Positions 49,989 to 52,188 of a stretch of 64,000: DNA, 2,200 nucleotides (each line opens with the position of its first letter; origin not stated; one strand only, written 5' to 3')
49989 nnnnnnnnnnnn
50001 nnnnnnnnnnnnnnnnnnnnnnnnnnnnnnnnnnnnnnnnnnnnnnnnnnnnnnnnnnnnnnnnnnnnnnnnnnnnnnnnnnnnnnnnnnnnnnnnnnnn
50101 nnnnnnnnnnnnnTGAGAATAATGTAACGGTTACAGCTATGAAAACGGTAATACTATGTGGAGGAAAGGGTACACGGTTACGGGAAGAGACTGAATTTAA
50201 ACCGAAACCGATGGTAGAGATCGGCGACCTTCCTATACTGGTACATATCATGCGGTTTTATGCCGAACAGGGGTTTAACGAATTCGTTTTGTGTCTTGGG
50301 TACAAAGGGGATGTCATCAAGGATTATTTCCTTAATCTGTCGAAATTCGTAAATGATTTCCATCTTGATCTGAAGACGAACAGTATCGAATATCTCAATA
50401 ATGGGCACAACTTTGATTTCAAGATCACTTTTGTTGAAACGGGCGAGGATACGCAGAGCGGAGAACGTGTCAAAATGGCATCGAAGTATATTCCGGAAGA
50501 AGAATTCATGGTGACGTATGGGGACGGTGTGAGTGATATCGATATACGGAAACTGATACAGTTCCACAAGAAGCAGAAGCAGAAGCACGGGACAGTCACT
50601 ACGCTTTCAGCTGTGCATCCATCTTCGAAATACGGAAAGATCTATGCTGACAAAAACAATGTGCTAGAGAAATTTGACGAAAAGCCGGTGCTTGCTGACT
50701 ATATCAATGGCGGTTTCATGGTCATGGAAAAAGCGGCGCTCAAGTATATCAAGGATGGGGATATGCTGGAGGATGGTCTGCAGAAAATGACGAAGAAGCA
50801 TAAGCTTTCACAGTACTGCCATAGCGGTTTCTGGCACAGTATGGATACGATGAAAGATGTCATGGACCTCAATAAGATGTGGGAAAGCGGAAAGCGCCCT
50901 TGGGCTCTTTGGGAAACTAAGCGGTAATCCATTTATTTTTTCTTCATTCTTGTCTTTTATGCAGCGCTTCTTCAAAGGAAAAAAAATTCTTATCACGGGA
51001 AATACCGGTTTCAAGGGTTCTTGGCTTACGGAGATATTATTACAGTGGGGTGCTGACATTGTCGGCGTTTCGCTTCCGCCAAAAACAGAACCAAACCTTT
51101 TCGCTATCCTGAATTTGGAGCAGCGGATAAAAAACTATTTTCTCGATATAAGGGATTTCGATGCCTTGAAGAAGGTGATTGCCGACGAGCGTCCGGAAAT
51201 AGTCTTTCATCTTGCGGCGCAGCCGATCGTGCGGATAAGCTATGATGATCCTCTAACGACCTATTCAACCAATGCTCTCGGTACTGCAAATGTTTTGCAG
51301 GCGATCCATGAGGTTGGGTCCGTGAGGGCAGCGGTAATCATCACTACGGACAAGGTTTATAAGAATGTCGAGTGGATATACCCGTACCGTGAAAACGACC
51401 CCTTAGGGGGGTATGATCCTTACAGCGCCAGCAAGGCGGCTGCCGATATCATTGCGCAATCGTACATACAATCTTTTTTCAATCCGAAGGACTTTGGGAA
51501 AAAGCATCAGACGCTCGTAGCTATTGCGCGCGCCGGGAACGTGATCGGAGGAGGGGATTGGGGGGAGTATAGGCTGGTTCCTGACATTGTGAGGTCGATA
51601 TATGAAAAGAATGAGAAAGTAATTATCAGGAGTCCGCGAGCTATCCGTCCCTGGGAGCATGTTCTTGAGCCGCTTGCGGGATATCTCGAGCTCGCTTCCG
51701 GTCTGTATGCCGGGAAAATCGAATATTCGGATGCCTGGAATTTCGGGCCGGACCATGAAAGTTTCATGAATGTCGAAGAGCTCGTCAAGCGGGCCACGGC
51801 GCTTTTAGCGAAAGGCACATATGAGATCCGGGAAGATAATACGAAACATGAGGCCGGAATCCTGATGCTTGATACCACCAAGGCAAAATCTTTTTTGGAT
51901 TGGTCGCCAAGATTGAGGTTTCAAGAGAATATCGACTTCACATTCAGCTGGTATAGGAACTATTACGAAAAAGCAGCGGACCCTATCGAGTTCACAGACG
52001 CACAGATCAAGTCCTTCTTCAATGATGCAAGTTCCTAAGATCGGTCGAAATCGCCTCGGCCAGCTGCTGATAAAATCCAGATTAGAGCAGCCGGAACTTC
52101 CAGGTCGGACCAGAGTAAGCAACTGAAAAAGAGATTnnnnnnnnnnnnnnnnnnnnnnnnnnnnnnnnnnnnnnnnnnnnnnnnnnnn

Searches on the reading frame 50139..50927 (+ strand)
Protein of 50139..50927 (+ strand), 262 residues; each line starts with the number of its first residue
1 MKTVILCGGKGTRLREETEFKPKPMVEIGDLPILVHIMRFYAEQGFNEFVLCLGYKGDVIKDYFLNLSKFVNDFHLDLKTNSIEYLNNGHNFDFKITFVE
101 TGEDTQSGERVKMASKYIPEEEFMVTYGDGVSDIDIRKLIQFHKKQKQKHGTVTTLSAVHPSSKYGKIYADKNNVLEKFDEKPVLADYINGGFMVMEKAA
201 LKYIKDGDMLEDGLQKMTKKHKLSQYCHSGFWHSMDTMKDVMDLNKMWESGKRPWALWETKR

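Call 6: search_protein_families(library=pfam, proteins=[window:50139-50927:+], max_evalue=0.01)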
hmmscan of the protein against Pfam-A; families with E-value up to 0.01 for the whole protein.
window:50139-50927:+ (262 aa): 2 families
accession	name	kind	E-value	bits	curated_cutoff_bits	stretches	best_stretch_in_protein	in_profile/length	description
PF00483.29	NTP_transferase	-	1.5e-23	84.1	21.2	1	2-246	1-240/245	Nucleotidyl transferase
PF12804.13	NTP_transf_3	-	1.9e-05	25.3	27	1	4-56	2-49/160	MobA-like NTP transferase domain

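Call 7: search_protein_families(library=ncbifam, proteins=[window:50139-50927:+], max_evalue=0.01)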
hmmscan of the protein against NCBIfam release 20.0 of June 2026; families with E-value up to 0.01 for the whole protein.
window:50139-50927:+ (262 aa): 30 families (the best 25 are shown)
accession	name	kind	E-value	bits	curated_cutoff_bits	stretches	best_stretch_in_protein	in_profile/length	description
TIGR02623.1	G1P_cyt_trans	equivalog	1.4e-81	273.7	300.25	1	1-258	1-255/255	glucose-1-phosphate cytidylyltransferase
TIGR03992.1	Arch_glmU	subfamily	2.5e-28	99.1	292.1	2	81-247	59-226/393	bifunctional sugar-1-phosphate nucleotidylyltransferase/acetyltransferase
NF052502.1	man1P_GTase_Rv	exception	8.7e-25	87.3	440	2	2-70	2-70/352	mannose-1-phosphate guanylyltransferase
NF049965.1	GlMnHpPGnyltfHddC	equivalog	8.9e-23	81.1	300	2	1-66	1-66/221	D-glycero-D-manno-heptose 1-phosphate guanosyltransferase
NF045761.1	NAMPUrTaseMurU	equivalog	1.2e-21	77.6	250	2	1-70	1-70/226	N-acetylmuramate alpha-1-phosphate uridylyltransferase MurU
NF041313.1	UDPGP_AglF_Halo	equivalog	8.5e-20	71.2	400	2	1-64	1-64/234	UTP--glucose-1-phosphate uridylyltransferase AglF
TIGR01208.1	rmlA_long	equivalog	1.8e-16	60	320.25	1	2-246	1-232/353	glucose-1-phosphate thymidylyltransferase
NF041173.1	Sug_nt_acttase_Thmprot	equivalog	9.5e-16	57.7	600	2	81-247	61-226/405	bifunctional sugar-1-phosphate nucleotidylyltransferase/acetyltransferase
TIGR01099.1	galU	equivalog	1.1e-13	51.4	326.8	1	1-172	2-174/261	UTP--glucose-1-phosphate uridylyltransferase GalU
TIGR02091.1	glgC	equivalog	6.7e-12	45.1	424.9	1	3-222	3-215/364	glucose-1-phosphate adenylyltransferase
TIGR01173.1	glmU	equivalog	1e-10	41.1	366.85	1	1-202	1-178/452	bifunctional UDP-N-acetylglucosamine diphosphorylase/glucosamine-1-phosphate N-acetyltransferase GlmU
NF003670.0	PRK05293.1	equivalog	2.6e-10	39.8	470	1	3-242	7-252/382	glucose-1-phosphate adenylyltransferase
NF010934.1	PRK14354.1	equivalog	6.2e-10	38.2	450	2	102-226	70-193/447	bifunctional UDP-N-acetylglucosamine diphosphorylase/glucosamine-1-phosphate N-acetyltransferase GlmU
NF002023.0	PRK00844.1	subfamily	7.8e-10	38.1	458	1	123-221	121-219/408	glucose-1-phosphate adenylyltransferase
NF001947.0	PRK00725.1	subfamily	9e-09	34.6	470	1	3-222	19-232/426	glucose-1-phosphate adenylyltransferase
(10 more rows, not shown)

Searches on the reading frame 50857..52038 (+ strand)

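Call 6: search_protein_families(library=pfam, proteins=[window:50857-52038:+], max_evalue=0.01)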
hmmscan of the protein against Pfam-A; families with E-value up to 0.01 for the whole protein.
window:50857-52038:+ (393 aa): 6 families
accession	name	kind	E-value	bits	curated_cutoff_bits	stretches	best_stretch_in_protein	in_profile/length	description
PF16363.11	GDP_Man_Dehyd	-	1.8e-36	126.7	27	1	45-359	1-329/332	GDP-mannose 4,6 dehydratase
PF01370.27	Epimerase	-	6.7e-32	111.3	20.9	1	44-270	1-215/240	NAD dependent epimerase/dehydratase family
PF02719.21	Polysacc_synt_2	-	4.3e-14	52.8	20.2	1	44-231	1-173/293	Polysaccharide biosynthesis protein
PF04321.23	RmlD_sub_bind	-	5.6e-09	35.9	27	1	43-197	2-133/287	RmlD substrate binding domain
PF01073.25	3Beta_HSD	-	6.5e-05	22.5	22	1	45-169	1-121/280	3-beta hydroxysteroid dehydrogenase/isomerase family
PF07993.18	NAD_binding_4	-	0.00062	19.4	20.1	0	114-204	90-192/258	Male sterility protein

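Call 7: search_protein_families(library=ncbifam, proteins=[window:50857-52038:+], max_evalue=0.01)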
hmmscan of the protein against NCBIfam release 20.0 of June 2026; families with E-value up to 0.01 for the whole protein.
window:50857-52038:+ (393 aa): 17 families
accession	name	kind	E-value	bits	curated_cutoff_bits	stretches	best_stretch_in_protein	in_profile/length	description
TIGR02622.1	CDP_4_6_dhtase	equivalog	4.5e-139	463.5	278.45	1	38-387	1-351/352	CDP-glucose 4,6-dehydratase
TIGR01181.1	dTDP_gluc_dehyt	equivalog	3.9e-29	101.8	365.1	1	43-369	1-314/321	dTDP-glucose 4,6-dehydratase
TIGR04180.1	EDH_00030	hypoth_equivalog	5.9e-29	101.1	475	1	44-352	1-295/297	NAD-dependent 4,6-dehydratase LegB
TIGR01179.1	galE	equivalog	3e-21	75.6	262.3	1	43-369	1-328/332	UDP-glucose 4-epimerase GalE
TIGR01472.1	gmd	equivalog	1.6e-19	70.3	415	1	42-206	1-172/342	GDP-mannose 4,6-dehydratase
NF007582.0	PRK10217.1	equivalog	5.9e-15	55.2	698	1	42-210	2-181/355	dTDP-glucose 4,6-dehydratase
TIGR01214.1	rmlD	equivalog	2.1e-11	43.4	224.05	1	43-205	1-140/285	dTDP-4-dehydrorhamnose reductase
NF007490.0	PRK10084.1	subfamily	6e-11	41.9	649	1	43-369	2-337/361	dTDP-glucose 4,6-dehydratase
NF007956.0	PRK10675.1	subfamily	1.2e-09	37.7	394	1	43-201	2-161/338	UDP-glucose 4-epimerase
TIGR03589.1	PseB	equivalog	7.1e-09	35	407.75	1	39-172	2-133/324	UDP-N-acetylglucosamine 4,6-dehydratase (inverting)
TIGR03466.1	HpnA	hypoth_equivalog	4.6e-08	32.3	367.65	1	43-157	2-107/327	hopanoid-associated sugar epimerase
NF011728.1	PRK15181.1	equivalog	8.2e-08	31.6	760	1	41-206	15-182/348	Vi polysaccharide biosynthesis UDP-N-acetylglucosaminuronic acid C-4 epimerase TviC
TIGR04130.1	FnlA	equivalog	1.4e-07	30.7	730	1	39-168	2-128/337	UDP-N-acetylglucosamine 4,6-dehydratase/5-epimerase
NF043036.1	ErythonDh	equivalog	1.5e-06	27.6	325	1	43-200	2-160/321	D-erythronate dehydrogenase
NF042423.1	oxyalk_red_Shew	equivalog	3.3e-06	26.4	580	1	42-164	9-118/331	2-alkyl-3-oxoalkanoate reductase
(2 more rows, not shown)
